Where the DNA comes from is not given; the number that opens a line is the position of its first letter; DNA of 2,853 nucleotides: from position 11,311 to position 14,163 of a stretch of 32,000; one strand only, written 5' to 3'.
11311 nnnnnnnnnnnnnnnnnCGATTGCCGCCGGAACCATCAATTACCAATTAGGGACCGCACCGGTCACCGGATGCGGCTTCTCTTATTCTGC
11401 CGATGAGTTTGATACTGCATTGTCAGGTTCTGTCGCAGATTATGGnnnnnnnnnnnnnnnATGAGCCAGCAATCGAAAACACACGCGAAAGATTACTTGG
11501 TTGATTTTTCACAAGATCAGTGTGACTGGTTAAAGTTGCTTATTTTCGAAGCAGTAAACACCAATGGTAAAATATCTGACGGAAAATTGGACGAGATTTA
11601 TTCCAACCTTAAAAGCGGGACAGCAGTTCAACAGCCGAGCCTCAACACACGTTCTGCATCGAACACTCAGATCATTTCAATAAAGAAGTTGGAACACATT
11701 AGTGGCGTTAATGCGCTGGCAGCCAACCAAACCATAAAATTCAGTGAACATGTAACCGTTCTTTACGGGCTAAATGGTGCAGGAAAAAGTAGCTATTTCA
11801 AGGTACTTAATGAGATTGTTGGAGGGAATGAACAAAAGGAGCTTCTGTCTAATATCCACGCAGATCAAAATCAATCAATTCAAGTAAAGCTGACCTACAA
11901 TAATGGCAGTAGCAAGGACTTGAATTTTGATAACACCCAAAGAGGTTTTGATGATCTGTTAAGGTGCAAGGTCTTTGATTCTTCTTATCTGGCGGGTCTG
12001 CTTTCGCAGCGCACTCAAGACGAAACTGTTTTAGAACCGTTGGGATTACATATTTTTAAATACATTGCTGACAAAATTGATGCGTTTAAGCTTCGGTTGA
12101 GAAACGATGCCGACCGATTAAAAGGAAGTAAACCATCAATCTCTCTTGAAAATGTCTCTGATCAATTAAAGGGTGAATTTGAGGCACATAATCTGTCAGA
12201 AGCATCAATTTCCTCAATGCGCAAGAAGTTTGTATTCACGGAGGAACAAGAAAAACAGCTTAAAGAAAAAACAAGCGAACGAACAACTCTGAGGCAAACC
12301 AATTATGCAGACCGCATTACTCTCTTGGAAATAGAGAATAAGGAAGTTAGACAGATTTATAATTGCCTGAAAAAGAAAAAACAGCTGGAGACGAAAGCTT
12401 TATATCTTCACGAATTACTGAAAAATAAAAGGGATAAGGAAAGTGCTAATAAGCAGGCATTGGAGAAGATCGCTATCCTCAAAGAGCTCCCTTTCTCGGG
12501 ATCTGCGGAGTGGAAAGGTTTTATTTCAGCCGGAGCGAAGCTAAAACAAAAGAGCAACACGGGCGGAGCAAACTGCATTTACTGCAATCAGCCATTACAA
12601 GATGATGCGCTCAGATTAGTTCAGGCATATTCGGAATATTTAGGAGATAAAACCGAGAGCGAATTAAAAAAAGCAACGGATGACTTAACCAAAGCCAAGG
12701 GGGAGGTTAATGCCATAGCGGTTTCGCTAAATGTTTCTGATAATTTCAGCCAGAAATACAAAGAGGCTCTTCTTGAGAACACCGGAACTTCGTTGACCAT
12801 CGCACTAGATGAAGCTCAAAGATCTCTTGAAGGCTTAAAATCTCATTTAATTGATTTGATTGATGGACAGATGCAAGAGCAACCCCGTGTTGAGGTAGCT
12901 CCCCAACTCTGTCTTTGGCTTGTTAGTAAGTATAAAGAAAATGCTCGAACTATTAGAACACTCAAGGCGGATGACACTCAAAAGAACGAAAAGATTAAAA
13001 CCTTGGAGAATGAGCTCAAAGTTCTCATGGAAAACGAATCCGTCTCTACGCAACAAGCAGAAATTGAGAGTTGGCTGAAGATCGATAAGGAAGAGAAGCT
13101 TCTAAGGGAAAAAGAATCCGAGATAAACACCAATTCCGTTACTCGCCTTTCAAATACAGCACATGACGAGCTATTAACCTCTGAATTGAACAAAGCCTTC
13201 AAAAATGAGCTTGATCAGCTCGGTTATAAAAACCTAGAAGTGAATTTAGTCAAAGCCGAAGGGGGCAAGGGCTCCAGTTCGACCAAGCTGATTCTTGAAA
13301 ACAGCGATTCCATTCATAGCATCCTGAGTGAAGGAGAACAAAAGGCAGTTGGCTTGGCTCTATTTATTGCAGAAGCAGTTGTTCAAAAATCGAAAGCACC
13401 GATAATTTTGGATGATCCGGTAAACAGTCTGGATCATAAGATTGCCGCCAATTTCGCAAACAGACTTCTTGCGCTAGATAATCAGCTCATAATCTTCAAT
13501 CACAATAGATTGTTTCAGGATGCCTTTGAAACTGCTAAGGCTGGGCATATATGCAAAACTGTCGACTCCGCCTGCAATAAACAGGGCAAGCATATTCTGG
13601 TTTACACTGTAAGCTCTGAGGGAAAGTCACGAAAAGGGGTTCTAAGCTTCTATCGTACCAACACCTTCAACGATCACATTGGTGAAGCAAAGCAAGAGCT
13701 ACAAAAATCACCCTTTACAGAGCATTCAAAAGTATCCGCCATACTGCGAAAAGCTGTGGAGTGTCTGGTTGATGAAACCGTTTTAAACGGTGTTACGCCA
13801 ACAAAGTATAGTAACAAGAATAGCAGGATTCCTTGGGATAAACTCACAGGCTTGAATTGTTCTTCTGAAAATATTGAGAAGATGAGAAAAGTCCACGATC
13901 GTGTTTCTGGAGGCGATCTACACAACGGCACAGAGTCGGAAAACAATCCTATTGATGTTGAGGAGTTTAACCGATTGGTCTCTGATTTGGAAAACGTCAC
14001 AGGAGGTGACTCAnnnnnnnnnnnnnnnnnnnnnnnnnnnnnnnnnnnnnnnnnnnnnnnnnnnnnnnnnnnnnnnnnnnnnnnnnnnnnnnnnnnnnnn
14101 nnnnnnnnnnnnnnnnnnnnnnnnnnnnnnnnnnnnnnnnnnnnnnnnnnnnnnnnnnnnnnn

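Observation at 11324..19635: Candidate composite system: two RloC-like ATPases, a Schlafen-like protein and a motor-less double nuclease in one translationally coupled string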

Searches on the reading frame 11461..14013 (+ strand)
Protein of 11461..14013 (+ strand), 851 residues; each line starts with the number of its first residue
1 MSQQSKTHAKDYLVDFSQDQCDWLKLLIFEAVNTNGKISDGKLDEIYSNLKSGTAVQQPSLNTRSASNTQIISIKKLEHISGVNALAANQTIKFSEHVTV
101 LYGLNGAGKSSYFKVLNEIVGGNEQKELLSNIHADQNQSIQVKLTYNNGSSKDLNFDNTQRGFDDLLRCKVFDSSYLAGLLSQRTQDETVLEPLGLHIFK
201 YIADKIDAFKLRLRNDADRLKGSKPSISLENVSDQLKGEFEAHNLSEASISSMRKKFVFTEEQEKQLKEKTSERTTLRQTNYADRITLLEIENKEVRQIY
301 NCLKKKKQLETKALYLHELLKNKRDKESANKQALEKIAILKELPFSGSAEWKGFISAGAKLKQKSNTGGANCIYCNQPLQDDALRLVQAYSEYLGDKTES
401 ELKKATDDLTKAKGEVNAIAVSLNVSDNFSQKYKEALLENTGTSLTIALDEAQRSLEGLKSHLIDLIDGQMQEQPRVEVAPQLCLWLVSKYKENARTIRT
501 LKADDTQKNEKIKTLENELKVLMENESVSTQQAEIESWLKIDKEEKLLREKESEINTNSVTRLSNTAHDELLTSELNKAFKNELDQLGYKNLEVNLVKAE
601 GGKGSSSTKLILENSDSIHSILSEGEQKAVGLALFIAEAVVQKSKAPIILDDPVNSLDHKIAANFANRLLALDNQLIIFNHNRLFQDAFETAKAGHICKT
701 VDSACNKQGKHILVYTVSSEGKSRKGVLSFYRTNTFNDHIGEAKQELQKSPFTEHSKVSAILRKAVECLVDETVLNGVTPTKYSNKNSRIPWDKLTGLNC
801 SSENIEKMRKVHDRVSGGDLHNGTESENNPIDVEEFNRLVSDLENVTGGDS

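Call 4: search_protein_families(library=pfam, proteins=[window:11461-14013:+], max_evalue=0.01)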
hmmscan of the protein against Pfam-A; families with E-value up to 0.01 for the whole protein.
window:11461-14013:+ (851 aa): 4 families
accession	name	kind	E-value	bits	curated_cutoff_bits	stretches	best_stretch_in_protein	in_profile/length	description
PF13476.12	AAA_23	-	8.2e-07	30.3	27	1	79-338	3-194/201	AAA domain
PF13304.12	AAA_21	-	1.5e-05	25.7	27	0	575-678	171-295/304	AAA domain, putative AbiEii toxin, Type IV TA system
PF02463.25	SMC_N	-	0.00018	21.4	40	1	80-148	7-85/220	RecF/RecN/SMC N terminal domain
PF13514.12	AAA_27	-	0.008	16.2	22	1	89-158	16-86/206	AAA domain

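Call 5: search_protein_families(library=padloc, proteins=[window:11461-14013:+], max_evalue=0.01)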
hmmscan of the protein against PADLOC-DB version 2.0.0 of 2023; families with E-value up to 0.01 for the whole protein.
window:11461-14013:+ (851 aa): 14 families
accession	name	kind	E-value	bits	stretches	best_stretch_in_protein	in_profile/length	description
PDLC04892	PDC-S06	-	3e-284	943.5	1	6-846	2-839/843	-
PDLC04888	PDC-S06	-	2.6e-87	291.8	1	4-817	6-815/851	-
PDLC04891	PDC-S06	-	1.2e-84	283.3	1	13-779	7-783/858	-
PDLC04893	PDC-S06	-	6.7e-80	267.6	1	10-778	5-786/862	-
PDLC04898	PDC-S06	-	1.6e-14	51.2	1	352-677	271-594/752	-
PDLC04135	mad3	-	6.7e-09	33.7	1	74-683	2-324/374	mads_3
PDLC03860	LmuB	-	6.6e-06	22.9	1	75-137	7-66/565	-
PDLC00290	PtuA1|PtuA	-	1.9e-05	22.2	1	91-151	18-77/414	AAA ATPase domain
PDLC02335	AbiLi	-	2e-05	21.8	0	550-683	143-238/326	AbiLi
PDLC02726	PbeC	-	3.5e-05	20.4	1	620-690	541-611/637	PbeC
PDLC02729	PbeC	-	0.0019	14.8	0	96-138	30-73/668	PbeC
PDLC02980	AriA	-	0.0027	15.7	0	617-678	234-295/304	-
PDLC04164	AriA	-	0.0037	14.9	1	83-138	11-70/253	-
PDLC00278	PtuA1|PtuA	-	0.0077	13.6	1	89-115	16-42/436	AAA ATPase domain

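Call 6: search_protein_families(library=ncbifam, proteins=[window:11461-14013:+], max_evalue=0.01)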
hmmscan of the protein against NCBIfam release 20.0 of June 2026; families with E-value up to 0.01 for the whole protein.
window:11461-14013:+ (851 aa): 12 families
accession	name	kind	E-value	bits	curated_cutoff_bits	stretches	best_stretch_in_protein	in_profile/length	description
TIGR00611.2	recf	equivalog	3e-07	29.9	172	1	613-679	266-337/339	DNA replication/repair protein RecF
NF010068.0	PRK13548.1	equivalog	7.5e-07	28.5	261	0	619-660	135-177/261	heme ABC transporter ATP-binding protein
TIGR02315.1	ABC_phnC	equivalog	4.9e-06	26.1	266.1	0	620-673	144-192/243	phosphonate ABC transporter ATP-binding protein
TIGR01166.1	cbiO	subfamily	0.00033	20.2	211.8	0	613-672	119-173/190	cobalt ABC transporter, ATP-binding protein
NF040873.1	AztA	equivalog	0.00036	20.1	220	0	96-117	18-39/191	zinc ABC transporter ATP-binding protein AztA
NF000171.1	ABCF_producer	exception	0.00045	18.8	800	0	621-692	163-229/541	TlrC/CarA/OleB/SrmB family ABC-F type ribosomal protection protein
TIGR02857.1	CydD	equivalog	0.00057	18.9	435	0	621-683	458-517/529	thiol reductant ABC exporter subunit CydD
TIGR00972.1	3a0107s01c2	equivalog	0.00073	19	343.2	0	73-137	3-68/248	phosphate ABC transporter ATP-binding protein PstB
NF045780.1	TrlF_fam_ATP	equivalog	0.00073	18.4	350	1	72-653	293-852/944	TrlF family AAA-like ATPase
TIGR01189.1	ccmA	equivalog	0.0018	18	131.6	0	612-669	118-170/198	heme ABC exporter ATP-binding protein CcmA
NF052485.1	sider_ATP_EitC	equivalog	0.0043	16.5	485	0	611-697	128-213/251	siderophore ABC transporter ATP-binding protein EitC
NF008338.0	PRK11124.1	equivalog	0.0073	15.8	369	0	72-125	3-57/242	arginine ABC transporter ATP-binding protein ArtP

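Call 15: find_homologous_proteins(query=window:11461-14013:+)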
Query window:11461-14013:+ (851 aa): 209 proteins with E <= 0.001 among 8000 candidates; the best 120 are listed.
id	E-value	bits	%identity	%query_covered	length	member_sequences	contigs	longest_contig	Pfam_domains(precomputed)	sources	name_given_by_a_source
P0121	0.0e+0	1851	100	100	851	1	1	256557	PF13476.13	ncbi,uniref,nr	ncbi:AAA family ATPase [Fastidiosibacter lacustris]|uniref:AAA family ATPase n=1 Tax=Fastidiosibacte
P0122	0.0e+0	1300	69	100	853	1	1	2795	PF02463.26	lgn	-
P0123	0.0e+0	1284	70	99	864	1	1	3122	-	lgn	-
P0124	0.0e+0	1278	70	100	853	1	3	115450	PF13175.13,PF13476.13,PF02463.26,PF13304.13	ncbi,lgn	-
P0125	0.0e+0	1269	69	100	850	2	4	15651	PF02463.26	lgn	-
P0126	0.0e+0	1253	69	100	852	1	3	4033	PF13476.13,PF02463.26,PF13304.13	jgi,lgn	jgi:energy-coupling factor transporter ATP-binding protein EcfA2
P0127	0.0e+0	1150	64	100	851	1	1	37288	-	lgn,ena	-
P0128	0.0e+0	1076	60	99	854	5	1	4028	PF02463.26,PF13304.13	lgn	-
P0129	0.0e+0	1047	58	100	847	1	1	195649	PF13166.13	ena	-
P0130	4.3e-278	943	54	100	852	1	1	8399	PF02463.26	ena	-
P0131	1.3e-271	921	53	100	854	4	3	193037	-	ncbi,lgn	-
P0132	5.8e-266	903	71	70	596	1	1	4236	PF13476.13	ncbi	-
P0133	8.3e-264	896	68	73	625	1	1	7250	PF13476.13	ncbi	-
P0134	1.9e-227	775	45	99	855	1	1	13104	PF02463.26,PF13304.13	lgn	-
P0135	2.8e-226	772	47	99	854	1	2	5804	-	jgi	jgi:energy-coupling factor transporter ATP-binding protein EcfA2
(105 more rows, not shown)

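Call 16: find_encoding_contigs(protein=P0124, flank=10000, max_places=2)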
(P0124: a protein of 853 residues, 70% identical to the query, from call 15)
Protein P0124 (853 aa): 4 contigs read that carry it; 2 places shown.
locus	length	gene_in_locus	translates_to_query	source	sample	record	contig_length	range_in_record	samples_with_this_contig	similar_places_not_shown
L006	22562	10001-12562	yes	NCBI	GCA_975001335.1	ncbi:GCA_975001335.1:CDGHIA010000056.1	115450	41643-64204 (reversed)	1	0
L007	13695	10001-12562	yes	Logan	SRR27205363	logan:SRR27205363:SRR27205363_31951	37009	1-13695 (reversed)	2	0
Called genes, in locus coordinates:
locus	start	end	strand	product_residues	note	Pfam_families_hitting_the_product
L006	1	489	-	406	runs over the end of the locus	PF03796:DnaB_C (weak)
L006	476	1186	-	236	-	-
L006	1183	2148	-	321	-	-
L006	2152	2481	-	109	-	-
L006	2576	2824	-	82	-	PF05930:Phage_AlpA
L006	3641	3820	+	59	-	-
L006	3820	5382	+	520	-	-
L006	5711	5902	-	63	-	-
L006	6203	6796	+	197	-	PF01420:Methylase_S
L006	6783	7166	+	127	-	PF13366:PDDEXK_3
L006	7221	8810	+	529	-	PF12161:HsdM_N, PF02384:N6_Mtase, PF01170:UPF0020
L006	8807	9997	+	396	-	PF01420:Methylase_S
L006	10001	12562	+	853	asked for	PF13476:AAA_23 (weak), PF13175:AAA_15 (faint), PF13304:AAA_21 (faint), PF02463:SMC_N (weak)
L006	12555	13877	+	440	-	PF04326:SLFN_AlbA_2, PF13749:HATPase_c_4, PF08279:HTH_11, PF12802:MarR_2 (weak), PF13412:HTH_24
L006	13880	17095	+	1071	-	PF04313:HSDR_N, PF04851:ResIII, PF18766:SWI2_SNF2, PF22679:T1R_D3-like, PF11867:T1RH-like_C (weak)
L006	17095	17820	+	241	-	PF01863:YgjP-like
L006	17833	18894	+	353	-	PF13310:Virulence_RhuM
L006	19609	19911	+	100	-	-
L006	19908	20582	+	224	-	PF13310:Virulence_RhuM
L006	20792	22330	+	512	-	-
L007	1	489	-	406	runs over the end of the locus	PF03796:DnaB_C (weak)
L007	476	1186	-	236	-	-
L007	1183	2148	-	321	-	-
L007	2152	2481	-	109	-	-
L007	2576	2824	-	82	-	PF05930:Phage_AlpA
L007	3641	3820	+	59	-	-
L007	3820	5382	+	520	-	-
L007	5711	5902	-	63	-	-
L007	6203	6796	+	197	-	PF01420:Methylase_S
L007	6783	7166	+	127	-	PF13366:PDDEXK_3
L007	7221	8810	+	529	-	PF12161:HsdM_N, PF02384:N6_Mtase, PF01170:UPF0020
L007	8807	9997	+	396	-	PF01420:Methylase_S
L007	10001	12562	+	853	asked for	PF13476:AAA_23 (weak), PF13175:AAA_15 (faint), PF13304:AAA_21 (faint), PF02463:SMC_N (weak)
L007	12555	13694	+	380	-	?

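Call 17: find_encoding_contigs(protein=P0129, flank=10000, max_places=2)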
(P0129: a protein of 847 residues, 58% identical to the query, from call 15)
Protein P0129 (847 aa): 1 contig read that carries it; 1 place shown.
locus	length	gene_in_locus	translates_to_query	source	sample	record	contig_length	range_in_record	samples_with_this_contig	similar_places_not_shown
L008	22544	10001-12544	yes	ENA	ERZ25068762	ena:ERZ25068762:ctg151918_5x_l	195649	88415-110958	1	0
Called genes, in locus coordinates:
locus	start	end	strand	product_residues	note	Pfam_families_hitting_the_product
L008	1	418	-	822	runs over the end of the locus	PF00133:tRNA-synt_1, PF01406:tRNA-synt_1e (faint), PF09334:tRNA-synt_1g, PF13603:tRNA-synt_1_2, PF00133:tRNA-synt_1, PF08264:Anticodon_1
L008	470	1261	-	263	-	PF01791:DeoC, PF22649:Cgl0159 (weak)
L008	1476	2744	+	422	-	-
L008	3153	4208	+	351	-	-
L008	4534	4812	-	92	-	-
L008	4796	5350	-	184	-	PF01252:Peptidase_A8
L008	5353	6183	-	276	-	PF01784:DUF34_NIF3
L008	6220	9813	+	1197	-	PF13620:CarboxypepD_reg (weak), PF13715:CarbopepD_reg_2, PF03372:Exo_endo_phos, PF19580:Exo_endo_phos_3 (weak)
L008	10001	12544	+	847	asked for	PF13166:AAA_13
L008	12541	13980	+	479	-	PF04326:SLFN_AlbA_2, PF13749:HATPase_c_4, PF08279:HTH_11 (faint), PF13412:HTH_24 (weak)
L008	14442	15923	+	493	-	-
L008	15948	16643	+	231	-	PF02397:Bac_transf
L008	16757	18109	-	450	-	PF00072:Response_reg, PF01078:Mg_chelatase (faint), PF00158:Sigma54_activat, PF14532:Sigma54_activ_2, PF07724:AAA_2 (weak), PF07728:AAA_5, PF25601:AAA_lid_14, PF02954:HTH_8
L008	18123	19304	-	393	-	PF00989:PAS (weak), PF13188:PAS_8 (weak), PF08448:PAS_4 (weak), PF00512:HisKA, PF02518:HATPase_c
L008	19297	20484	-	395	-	PF13177:DNA_pol3_delta2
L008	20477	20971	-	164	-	PF02674:Colicin_V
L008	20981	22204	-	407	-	PF03033:Glyco_transf_28, PF04101:Glyco_tran_28_C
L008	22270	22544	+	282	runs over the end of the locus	PF20380:DUF6675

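Call 18: find_encoding_contigs(protein=P0131, flank=10000, max_places=2)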
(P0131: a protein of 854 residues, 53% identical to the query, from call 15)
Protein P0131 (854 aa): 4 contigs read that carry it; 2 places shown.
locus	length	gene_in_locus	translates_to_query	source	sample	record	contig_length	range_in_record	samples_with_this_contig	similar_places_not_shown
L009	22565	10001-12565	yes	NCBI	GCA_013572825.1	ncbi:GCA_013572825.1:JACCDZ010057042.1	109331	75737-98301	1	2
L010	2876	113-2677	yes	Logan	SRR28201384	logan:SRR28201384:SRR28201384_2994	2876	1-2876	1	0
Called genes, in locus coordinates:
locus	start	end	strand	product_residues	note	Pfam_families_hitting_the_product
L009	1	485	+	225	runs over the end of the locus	-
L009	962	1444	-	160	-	PF00293:NUDIX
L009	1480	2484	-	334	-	PF25919:BSH_CusB (faint), PF25963:Beta-barrel_AAEA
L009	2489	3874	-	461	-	PF02321:OEP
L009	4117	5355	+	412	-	PF00149:Metallophos, PF12320:SbcD_C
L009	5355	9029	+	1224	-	PF13476:AAA_23, PF13555:AAA_29, PF13558:SbcC_Walker_B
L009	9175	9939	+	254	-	PF02661:Fic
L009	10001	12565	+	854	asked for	-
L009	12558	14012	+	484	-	-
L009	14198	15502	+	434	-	PF13356:Arm-DNA-bind_3, PF00589:Phage_integrase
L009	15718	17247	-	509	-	PF08706:D5_N (weak), PF19263:DUF5906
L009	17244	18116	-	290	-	-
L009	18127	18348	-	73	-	PF12728:HTH_17 (weak)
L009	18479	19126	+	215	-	-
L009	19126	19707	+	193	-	-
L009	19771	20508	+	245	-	-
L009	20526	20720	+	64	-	-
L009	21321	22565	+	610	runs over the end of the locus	PF12696:TraG-D_C (weak)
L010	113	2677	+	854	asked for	-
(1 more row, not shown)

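Call 39: search_solved_structures(query=A2, max_evalue=1)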
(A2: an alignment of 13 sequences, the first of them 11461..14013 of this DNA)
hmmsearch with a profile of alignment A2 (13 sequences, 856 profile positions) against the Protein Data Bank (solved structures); distinct sequences matched with E-value up to 1: 31.
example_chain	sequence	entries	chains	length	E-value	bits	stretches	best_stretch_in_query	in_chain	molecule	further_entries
1e69_A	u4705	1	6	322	6.7e-08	34.3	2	624-693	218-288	CHROMOSOME SEGREGATION SMC PROTEIN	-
5f3w_B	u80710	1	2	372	5.4e-07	31.3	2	626-690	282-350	DNA double-strand break repair Rad50 ATPase,DNA double-strand break repair Rad50 ATPase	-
3aux_A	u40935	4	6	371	6.1e-07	31.1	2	626-690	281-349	DNA double-strand break repair rad50 ATPase | DNA double-strand break repair Rad50 ATPase,DNA double-strand break repair Rad50 ATPase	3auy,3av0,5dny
4fin_A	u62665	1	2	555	7.4e-07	30.8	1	620-692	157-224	EttA (YjjK) ABCF family protein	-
3j5s_D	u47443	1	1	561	7.7e-07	30.7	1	620-692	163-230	Energy-dependent translational throttle A (EttA)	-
9nl5_E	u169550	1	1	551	2e-06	29.4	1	620-692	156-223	EttA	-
9nlb_E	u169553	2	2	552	2e-06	29.4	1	620-692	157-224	Energy-dependent translational throttle protein EttA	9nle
7msc_x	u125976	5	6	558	2.1e-06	29.3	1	624-692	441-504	Energy-dependent translational throttle protein EttA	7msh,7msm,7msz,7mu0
8ux9_B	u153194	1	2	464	0.0008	20.8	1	89-124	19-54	AriA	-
8v45_A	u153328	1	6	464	0.0008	20.8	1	89-124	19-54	AriA antitoxin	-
8v46_A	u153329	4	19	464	0.0012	20.2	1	89-124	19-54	AriA antitoxin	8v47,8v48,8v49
3qkt_A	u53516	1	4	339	0.0018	19.6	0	88-133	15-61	DNA double-strand break repair rad50 ATPase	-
3qku_A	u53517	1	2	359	0.0022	19.3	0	88-133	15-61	DNA double-strand break repair rad50 ATPase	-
4nci_A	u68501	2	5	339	0.0023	19.2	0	88-133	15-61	DNA double-strand break repair Rad50 ATPase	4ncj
4nck_A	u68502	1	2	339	0.0042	18.4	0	88-133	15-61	DNA double-strand break repair Rad50 ATPase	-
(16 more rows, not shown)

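Call 44: find_related_loci(query=A2, collection=genome_contigs, flank=8000)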
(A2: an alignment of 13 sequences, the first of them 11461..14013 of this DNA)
Query A2 (851 aa) in genome_contigs; peptide patterns used: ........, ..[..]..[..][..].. (x = any residue, [..] = any of these).
228 stretches matched a pattern; 153 encode a relative of the query (tblastn E <= 1e-3); the best 80 are kept; 80 distinct loci.
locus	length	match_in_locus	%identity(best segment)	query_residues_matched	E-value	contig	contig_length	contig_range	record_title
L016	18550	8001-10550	53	1-849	0e+0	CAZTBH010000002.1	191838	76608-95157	MAG TPA_asm: uncultured Neisseria sp. isolate SRP219642_co3_42 genome assembly, contig: NODE_15_length_191838_cov_7.9606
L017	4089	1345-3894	47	6-849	0e+0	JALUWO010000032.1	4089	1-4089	MAG: Candidatus Gracilibacteria bacterium isolate 131-447_maxbin2_scaf2bin.059 131-447_scaffold_13047_c1, whole genome s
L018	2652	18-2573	46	1-846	0e+0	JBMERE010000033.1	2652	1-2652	Desulfobacterota bacterium M19 33, whole genome shotgun sequence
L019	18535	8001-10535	45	7-844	0e+0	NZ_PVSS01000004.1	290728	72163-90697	Brumimicrobium mesophilum strain JCM 14063 contig4, whole genome shotgun sequence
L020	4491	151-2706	47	2-846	0e+0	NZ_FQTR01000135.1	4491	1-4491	Bacterium endosymbiont of Bathymodiolus sp. 5 South isolate BCLUESOX, whole genome shotgun sequence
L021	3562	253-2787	46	6-844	0e+0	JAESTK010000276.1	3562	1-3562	MAG: Flavobacteriales bacterium isolate NORP312 CoAssembly_545647, whole genome shotgun sequence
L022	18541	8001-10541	45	6-846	0e+0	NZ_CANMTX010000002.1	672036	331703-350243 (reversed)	Uncultured Maribacter sp. isolate 2B2-74-3Z.fasta NODE_2, whole genome shotgun sequence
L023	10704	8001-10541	46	6-846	0e+0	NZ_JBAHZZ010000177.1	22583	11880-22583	MAG: Flavicella sp. isolate bin.2 k141_191377, whole genome shotgun sequence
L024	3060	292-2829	43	6-848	0e+0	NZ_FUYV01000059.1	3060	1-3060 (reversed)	Alkalitalea saponilacus strain DSM 24412, whole genome shotgun sequence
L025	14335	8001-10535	43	6-844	0e+0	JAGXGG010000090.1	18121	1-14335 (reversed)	MAG: Ignavibacteriota bacterium isolate LH_M33 k141_1381045, whole genome shotgun sequence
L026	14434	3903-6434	42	6-846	0e+0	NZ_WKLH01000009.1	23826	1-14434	Mangrovibacterium lignilyticum strain BM_7 NODE_9_length_23826_cov_29.250749, whole genome shotgun sequence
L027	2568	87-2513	42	6-846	0e+0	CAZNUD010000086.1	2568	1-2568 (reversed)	MAG TPA_asm: uncultured Oscillospiraceae bacterium isolate SRP294416_co2_510 genome assembly, contig: NODE_94758_length_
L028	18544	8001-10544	41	6-846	0e+0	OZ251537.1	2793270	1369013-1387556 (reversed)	MAG: Candidatus Poriferihabitaceae bacterium isolate 4a277d06-e83e-453a-90c9-1e0c52933546 genome assembly, chromosome: 1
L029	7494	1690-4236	41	1-850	0e+0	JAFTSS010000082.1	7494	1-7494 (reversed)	MAG: Paludibacteraceae bacterium isolate RGIG4115 Roe_deer_Cecum.Co__c1689919, whole genome shotgun sequence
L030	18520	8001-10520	39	5-849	1e-175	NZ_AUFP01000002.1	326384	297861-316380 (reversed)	Segatella albensis DSM 11370 = JCM 12258 strain DSM 11370 K333DRAFT_scaffold00002.2_C, whole genome shotgun sequence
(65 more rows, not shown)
